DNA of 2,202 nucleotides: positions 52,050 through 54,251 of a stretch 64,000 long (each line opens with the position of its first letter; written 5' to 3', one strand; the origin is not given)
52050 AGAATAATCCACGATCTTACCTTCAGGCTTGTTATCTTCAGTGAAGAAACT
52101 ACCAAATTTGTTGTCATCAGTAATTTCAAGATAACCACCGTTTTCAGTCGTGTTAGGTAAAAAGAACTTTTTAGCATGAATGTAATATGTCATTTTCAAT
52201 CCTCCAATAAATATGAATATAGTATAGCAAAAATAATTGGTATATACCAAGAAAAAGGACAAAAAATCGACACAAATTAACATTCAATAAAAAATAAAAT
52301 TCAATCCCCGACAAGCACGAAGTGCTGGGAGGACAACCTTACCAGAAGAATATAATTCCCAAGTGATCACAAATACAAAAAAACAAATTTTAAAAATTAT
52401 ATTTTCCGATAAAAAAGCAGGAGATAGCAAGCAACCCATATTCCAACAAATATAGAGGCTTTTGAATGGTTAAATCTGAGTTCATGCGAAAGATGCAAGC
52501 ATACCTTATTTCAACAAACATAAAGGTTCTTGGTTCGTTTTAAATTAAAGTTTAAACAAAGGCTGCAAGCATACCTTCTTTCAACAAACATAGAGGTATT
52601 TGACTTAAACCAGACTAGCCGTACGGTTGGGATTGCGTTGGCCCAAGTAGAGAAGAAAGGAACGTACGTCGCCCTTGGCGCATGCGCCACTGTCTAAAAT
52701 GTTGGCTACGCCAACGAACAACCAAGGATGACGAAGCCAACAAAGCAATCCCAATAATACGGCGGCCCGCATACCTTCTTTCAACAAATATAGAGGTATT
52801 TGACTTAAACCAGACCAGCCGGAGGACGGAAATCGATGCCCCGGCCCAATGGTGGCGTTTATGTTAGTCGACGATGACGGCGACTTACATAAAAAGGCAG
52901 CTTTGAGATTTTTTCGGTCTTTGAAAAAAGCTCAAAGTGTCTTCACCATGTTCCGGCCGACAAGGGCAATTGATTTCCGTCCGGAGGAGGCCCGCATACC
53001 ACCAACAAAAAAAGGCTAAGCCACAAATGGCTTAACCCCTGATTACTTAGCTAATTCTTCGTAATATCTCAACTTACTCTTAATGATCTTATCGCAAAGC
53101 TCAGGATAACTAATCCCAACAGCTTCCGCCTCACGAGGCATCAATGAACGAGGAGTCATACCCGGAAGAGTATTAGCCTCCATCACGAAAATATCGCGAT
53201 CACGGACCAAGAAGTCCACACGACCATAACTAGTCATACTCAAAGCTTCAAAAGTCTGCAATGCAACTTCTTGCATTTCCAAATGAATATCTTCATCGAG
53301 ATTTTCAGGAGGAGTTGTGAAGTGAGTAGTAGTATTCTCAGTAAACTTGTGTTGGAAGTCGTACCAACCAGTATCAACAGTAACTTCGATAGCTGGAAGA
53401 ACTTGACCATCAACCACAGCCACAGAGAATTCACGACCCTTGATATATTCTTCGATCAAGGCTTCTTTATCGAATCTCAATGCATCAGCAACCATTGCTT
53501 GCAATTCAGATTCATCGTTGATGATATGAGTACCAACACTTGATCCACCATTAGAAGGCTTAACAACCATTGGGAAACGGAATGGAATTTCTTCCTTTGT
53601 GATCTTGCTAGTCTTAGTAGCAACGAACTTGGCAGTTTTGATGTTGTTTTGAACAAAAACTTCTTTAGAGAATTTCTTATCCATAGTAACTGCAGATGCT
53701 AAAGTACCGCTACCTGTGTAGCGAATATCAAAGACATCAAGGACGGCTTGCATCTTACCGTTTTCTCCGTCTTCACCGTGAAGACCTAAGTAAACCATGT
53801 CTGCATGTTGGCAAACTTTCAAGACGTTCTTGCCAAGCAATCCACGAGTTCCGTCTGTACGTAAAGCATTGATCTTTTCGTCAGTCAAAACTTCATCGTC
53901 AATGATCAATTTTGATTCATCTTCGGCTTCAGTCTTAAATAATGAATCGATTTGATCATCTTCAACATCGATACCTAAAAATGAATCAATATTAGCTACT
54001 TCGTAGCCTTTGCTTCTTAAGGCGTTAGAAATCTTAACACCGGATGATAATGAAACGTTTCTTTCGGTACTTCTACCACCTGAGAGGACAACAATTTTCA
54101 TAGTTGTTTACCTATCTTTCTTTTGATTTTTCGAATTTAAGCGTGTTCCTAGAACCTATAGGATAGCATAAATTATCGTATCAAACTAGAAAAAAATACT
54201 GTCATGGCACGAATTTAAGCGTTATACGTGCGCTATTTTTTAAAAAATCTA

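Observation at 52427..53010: Repeat-spacer-like array: a 55-nt conserved linker alternates with structured modules between ddl and nagA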

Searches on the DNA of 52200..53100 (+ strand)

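Call 13: search_rna_families(source=window, start=52200, end=53100, threshold=evalue, max_evalue=10)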
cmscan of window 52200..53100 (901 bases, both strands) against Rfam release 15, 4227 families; matches with E-value up to 10: 1.
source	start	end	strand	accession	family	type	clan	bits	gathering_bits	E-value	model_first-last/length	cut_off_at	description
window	52614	52770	-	RF03212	mir-2788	Gene; miRNA;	-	16.5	62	1.8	1-92/92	no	mir-2788 microRNA precursor family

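Call 34: search_dna_similar(query=window:52427-53012:+, collection=plasmids, mode=distant, max_evalue=0.001)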
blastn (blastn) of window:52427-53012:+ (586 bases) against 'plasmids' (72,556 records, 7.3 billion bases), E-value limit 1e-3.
No match.

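Call 35: search_dna_similar(query=window:52427-53012:+, collection=phages, mode=distant, max_evalue=0.001)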
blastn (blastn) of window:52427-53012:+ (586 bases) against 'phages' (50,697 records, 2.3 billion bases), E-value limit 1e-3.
No match.

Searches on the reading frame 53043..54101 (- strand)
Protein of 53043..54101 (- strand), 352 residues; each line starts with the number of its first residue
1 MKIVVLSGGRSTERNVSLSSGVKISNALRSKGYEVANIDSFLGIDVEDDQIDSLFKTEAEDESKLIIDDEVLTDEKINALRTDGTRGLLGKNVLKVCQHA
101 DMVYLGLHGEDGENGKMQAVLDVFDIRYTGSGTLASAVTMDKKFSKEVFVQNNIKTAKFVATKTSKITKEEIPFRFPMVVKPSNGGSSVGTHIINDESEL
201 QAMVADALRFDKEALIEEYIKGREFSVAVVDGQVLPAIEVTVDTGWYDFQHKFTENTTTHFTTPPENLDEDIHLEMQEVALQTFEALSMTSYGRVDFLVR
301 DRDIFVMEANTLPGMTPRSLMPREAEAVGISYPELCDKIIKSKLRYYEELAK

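Call 19: find_encoding_contigs(protein=window:53043-54101:-, flank=6000, max_places=10)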
Protein window:53043-54101:- (352 aa): 18 contigs read that carry it; 3 places shown.
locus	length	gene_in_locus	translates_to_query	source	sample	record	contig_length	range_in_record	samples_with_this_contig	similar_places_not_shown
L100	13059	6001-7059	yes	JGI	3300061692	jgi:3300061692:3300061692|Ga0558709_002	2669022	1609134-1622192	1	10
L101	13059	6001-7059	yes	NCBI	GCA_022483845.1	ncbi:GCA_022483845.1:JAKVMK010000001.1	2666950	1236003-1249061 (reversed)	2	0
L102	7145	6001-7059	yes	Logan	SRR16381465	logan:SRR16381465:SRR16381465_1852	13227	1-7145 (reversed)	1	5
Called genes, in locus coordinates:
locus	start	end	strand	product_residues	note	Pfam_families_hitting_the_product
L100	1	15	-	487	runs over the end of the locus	PF04715:, PF00425:Chorismate_bind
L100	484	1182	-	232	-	PF04298:Zn_peptidase_2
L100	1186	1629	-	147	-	-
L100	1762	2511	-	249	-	PF06028:DUF915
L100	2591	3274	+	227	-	PF01693:Cauli_VI, PF00075:RNase_H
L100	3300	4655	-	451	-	-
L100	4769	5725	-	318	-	PF06207:DUF1002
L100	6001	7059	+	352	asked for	PF01820:Dala_Dala_lig_N, PF01071:GARS_A, PF02655:ATP-grasp_3, PF02786:CPSase_L_D2, PF07478:Dala_Dala_lig_C, PF08443:RimK, PF02222:ATP-grasp, PF13535:ATP-grasp_4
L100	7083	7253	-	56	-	-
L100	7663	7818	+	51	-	-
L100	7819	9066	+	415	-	PF07969:Amidohydro_3 (faint), PF01979:Amidohydro_1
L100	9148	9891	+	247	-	PF03009:GDPD, PF13653:GDPD_2 (faint)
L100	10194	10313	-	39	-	-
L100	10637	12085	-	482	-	PF12773:DZR (weak), PF13240:Zn_Ribbon_1, PF13248:Zn_ribbon_3 (weak)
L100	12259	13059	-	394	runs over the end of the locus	PF13240:Zn_Ribbon_1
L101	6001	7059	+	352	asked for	PF01820:Dala_Dala_lig_N, PF01071:GARS_A, PF02655:ATP-grasp_3, PF02786:CPSase_L_D2, PF07478:Dala_Dala_lig_C, PF08443:RimK, PF02222:ATP-grasp, PF13535:ATP-grasp_4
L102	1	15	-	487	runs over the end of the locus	PF04715:, PF00425:Chorismate_bind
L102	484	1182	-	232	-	PF04298:Zn_peptidase_2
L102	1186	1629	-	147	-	-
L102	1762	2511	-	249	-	PF06028:DUF915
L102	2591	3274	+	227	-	PF01693:Cauli_VI, PF00075:RNase_H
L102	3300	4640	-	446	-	-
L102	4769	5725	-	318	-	PF06207:DUF1002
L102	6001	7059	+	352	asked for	PF01820:Dala_Dala_lig_N, PF01071:GARS_A, PF02655:ATP-grasp_3, PF02786:CPSase_L_D2, PF07478:Dala_Dala_lig_C, PF08443:RimK, PF02222:ATP-grasp, PF13535:ATP-grasp_4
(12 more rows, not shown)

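Call 21: list_cluster_members(proteins=[window:53043-54101:-, window:51036-52193:-])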
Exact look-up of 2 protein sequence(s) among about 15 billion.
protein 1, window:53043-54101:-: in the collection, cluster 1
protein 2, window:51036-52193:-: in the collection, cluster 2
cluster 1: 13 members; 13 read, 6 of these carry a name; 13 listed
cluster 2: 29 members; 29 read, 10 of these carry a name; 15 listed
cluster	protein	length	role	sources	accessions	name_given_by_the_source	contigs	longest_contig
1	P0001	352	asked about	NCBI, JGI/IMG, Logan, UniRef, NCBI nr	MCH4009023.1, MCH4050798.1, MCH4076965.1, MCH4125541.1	D-alanine--D-alanine ligase family protein [Companilactobacillus sp.] | D-alanine-D-alanine ligase | D-alanine--D-alanine ligase family protein n=1 Tax=Companilactobacillus sp. TaxID=2767905 ...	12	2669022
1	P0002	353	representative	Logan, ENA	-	-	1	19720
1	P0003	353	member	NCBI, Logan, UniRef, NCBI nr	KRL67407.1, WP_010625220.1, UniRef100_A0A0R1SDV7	D-alanine--D-alanine ligase [Companilactobacillus versmoldensis] | D-alanine--D-alanine ligase n=1 Tax=Companilactobacillus versmoldensis DSM 14857 = KCTC ...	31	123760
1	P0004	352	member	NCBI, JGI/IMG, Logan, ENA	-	D-alanine-D-alanine ligase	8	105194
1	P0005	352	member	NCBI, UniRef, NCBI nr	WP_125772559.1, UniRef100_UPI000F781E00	D-alanine--D-alanine ligase [Companilactobacillus furfuricola] | D-alanine--D-alanine ligase n=1 Tax=Companilactobacillus furfuricola TaxID=1462575 ...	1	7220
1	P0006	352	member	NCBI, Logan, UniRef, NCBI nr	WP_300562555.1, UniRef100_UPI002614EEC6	D-alanine--D-alanine ligase [Companilactobacillus sp.] | D-alanine--D-alanine ligase family protein n=1 Tax=Companilactobacillus sp. TaxID=2767905 ...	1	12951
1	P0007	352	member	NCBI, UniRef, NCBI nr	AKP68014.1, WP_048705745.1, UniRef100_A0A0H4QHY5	D-alanine--D-alanine ligase family protein [Companilactobacillus ginsenosidimutans] | D-alanine--D-alanine ligase n=1 Tax=Companilactobacillus ginsenosidimutans TaxID=1007676 ... | D-alanine--D-alanine ligase [Companilactobacillus ginsenosidimutans]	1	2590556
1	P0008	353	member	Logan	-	-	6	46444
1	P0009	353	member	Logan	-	-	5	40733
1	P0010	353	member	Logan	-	-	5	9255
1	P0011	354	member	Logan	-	-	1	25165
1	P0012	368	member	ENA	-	-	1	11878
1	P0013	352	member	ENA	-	-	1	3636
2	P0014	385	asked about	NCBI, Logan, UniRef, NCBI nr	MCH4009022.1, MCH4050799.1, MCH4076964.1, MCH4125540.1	N-acetylglucosamine-6-phosphate deacetylase [Companilactobacillus sp.] | N-acetylglucosamine-6-phosphate deacetylase n=1 Tax=Companilactobacillus sp. ...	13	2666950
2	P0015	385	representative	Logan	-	-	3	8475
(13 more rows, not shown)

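Call 22: find_encoding_contigs(protein=P0007, flank=4000, max_places=3)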
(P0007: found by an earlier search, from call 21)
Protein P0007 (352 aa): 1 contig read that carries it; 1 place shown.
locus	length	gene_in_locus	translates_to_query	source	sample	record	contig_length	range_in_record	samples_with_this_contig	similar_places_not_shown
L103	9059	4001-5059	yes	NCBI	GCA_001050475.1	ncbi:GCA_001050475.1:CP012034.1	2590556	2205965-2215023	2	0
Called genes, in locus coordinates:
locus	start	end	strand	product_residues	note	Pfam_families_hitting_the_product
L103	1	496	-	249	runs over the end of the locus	PF06028:DUF915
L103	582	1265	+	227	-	PF01693:Cauli_VI, PF00075:RNase_H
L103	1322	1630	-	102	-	PF01638:HxlR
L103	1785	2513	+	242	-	PF00106:adh_short, PF08659:KR, PF13561:adh_short_C2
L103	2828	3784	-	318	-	PF06207:DUF1002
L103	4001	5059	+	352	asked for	PF01820:Dala_Dala_lig_N, PF01071:GARS_A, PF02655:ATP-grasp_3, PF02786:CPSase_L_D2, PF07478:Dala_Dala_lig_C, PF08443:RimK, PF02222:ATP-grasp, PF13535:ATP-grasp_4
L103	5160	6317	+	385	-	PF07969:Amidohydro_3 (faint), PF01979:Amidohydro_1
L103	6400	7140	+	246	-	PF03009:GDPD, PF13653:GDPD_2 (weak)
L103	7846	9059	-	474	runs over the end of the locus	-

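Call 23: find_encoding_contigs(protein=P0003, flank=4000, max_places=3)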
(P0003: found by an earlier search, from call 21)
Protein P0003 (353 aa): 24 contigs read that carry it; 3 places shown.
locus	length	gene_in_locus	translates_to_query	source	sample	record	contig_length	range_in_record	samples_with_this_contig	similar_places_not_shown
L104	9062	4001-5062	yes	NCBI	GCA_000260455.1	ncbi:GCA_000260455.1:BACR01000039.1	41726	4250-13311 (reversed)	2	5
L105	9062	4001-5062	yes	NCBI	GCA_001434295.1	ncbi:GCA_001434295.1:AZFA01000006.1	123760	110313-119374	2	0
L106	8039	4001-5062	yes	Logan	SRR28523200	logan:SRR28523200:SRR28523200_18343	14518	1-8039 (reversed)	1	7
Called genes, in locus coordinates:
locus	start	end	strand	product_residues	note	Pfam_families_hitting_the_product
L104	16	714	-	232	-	PF04298:Zn_peptidase_2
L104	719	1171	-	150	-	-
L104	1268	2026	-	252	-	PF06028:DUF915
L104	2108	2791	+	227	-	PF01693:Cauli_VI, PF00075:RNase_H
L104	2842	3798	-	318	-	PF06207:DUF1002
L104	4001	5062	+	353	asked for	PF01820:Dala_Dala_lig_N, PF01071:GARS_A (weak), PF02655:ATP-grasp_3, PF02786:CPSase_L_D2, PF07478:Dala_Dala_lig_C, PF08443:RimK, PF02222:ATP-grasp, PF13535:ATP-grasp_4 (weak)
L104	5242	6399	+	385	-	PF07969:Amidohydro_3 (faint), PF01979:Amidohydro_1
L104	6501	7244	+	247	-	PF03009:GDPD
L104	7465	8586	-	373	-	-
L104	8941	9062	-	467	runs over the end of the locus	PF12773:DZR (weak), PF13240:Zn_Ribbon_1, PF13248:Zn_ribbon_3 (weak)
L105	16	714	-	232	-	PF04298:Zn_peptidase_2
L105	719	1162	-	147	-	-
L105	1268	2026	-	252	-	PF06028:DUF915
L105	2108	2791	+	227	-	PF01693:Cauli_VI, PF00075:RNase_H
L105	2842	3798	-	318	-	PF06207:DUF1002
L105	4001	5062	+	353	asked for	PF01820:Dala_Dala_lig_N, PF01071:GARS_A (weak), PF02655:ATP-grasp_3, PF02786:CPSase_L_D2, PF07478:Dala_Dala_lig_C, PF08443:RimK, PF02222:ATP-grasp, PF13535:ATP-grasp_4 (weak)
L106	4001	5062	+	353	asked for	PF01820:Dala_Dala_lig_N, PF01071:GARS_A (weak), PF02655:ATP-grasp_3, PF02786:CPSase_L_D2, PF07478:Dala_Dala_lig_C, PF08443:RimK, PF02222:ATP-grasp, PF13535:ATP-grasp_4 (weak)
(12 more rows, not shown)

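Call 39: find_encoding_contigs(protein=P0004, flank=3000, max_places=4)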
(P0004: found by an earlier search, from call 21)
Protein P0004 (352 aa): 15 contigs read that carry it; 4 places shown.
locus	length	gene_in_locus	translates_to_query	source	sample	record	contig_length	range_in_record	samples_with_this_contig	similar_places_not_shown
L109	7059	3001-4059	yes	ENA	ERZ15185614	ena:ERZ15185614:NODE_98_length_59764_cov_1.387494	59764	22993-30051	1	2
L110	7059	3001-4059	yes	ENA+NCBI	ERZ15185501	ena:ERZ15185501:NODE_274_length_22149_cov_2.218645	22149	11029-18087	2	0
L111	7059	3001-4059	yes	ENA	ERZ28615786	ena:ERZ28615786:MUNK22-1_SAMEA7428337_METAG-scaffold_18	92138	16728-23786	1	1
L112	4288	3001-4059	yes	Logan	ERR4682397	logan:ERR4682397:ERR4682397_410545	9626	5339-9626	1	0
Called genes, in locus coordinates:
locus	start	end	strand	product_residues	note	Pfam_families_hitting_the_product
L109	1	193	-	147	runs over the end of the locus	-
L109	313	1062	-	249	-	PF06028:DUF915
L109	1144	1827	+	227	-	PF01693:Cauli_VI, PF00075:RNase_H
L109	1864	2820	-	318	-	PF06207:DUF1002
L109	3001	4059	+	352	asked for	PF01820:Dala_Dala_lig_N, PF01071:GARS_A (weak), PF02786:CPSase_L_D2, PF08443:RimK, PF02222:ATP-grasp, PF02655:ATP-grasp_3, PF07478:Dala_Dala_lig_C, PF13535:ATP-grasp_4 (weak)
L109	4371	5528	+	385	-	PF07969:Amidohydro_3 (faint), PF01979:Amidohydro_1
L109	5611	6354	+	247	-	PF03009:GDPD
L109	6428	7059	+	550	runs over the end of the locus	PF17961:Big_8, PF00746:Gram_pos_anchor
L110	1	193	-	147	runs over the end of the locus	-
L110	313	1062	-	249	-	PF06028:DUF915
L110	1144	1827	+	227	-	PF01693:Cauli_VI, PF00075:RNase_H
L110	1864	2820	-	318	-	PF06207:DUF1002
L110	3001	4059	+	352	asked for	PF01820:Dala_Dala_lig_N, PF01071:GARS_A (weak), PF02786:CPSase_L_D2, PF08443:RimK, PF02222:ATP-grasp, PF02655:ATP-grasp_3, PF07478:Dala_Dala_lig_C, PF13535:ATP-grasp_4 (weak)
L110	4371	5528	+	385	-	PF07969:Amidohydro_3 (faint), PF01979:Amidohydro_1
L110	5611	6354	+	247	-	PF03009:GDPD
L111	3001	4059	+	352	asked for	PF01820:Dala_Dala_lig_N, PF01071:GARS_A (weak), PF02786:CPSase_L_D2, PF08443:RimK, PF02222:ATP-grasp, PF02655:ATP-grasp_3, PF07478:Dala_Dala_lig_C, PF13535:ATP-grasp_4 (weak)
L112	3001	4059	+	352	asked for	PF01820:Dala_Dala_lig_N, PF01071:GARS_A (weak), PF02786:CPSase_L_D2, PF08443:RimK, PF02222:ATP-grasp, PF02655:ATP-grasp_3, PF07478:Dala_Dala_lig_C, PF13535:ATP-grasp_4 (weak)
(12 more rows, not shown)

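Call 40: find_encoding_contigs(protein=P0006, flank=3000, max_places=4)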
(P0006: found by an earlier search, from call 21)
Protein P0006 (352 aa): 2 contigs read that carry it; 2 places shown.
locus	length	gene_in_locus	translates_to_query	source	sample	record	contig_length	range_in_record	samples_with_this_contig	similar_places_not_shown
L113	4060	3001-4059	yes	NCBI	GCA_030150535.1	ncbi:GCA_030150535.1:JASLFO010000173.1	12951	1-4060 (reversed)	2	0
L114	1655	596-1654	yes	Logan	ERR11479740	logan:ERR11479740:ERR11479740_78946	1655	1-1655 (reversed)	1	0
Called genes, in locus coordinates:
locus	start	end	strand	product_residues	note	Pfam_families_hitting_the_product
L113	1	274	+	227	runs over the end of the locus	PF01693:Cauli_VI, PF00075:RNase_H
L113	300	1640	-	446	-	-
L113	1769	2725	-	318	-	PF06207:DUF1002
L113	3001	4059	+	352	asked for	PF01820:Dala_Dala_lig_N, PF01071:GARS_A, PF02655:ATP-grasp_3, PF02786:CPSase_L_D2, PF07478:Dala_Dala_lig_C, PF08443:RimK, PF02222:ATP-grasp, PF13535:ATP-grasp_4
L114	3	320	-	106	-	?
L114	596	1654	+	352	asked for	PF01820:Dala_Dala_lig_N, PF01071:GARS_A, PF02655:ATP-grasp_3, PF02786:CPSase_L_D2, PF07478:Dala_Dala_lig_C, PF08443:RimK, PF02222:ATP-grasp, PF13535:ATP-grasp_4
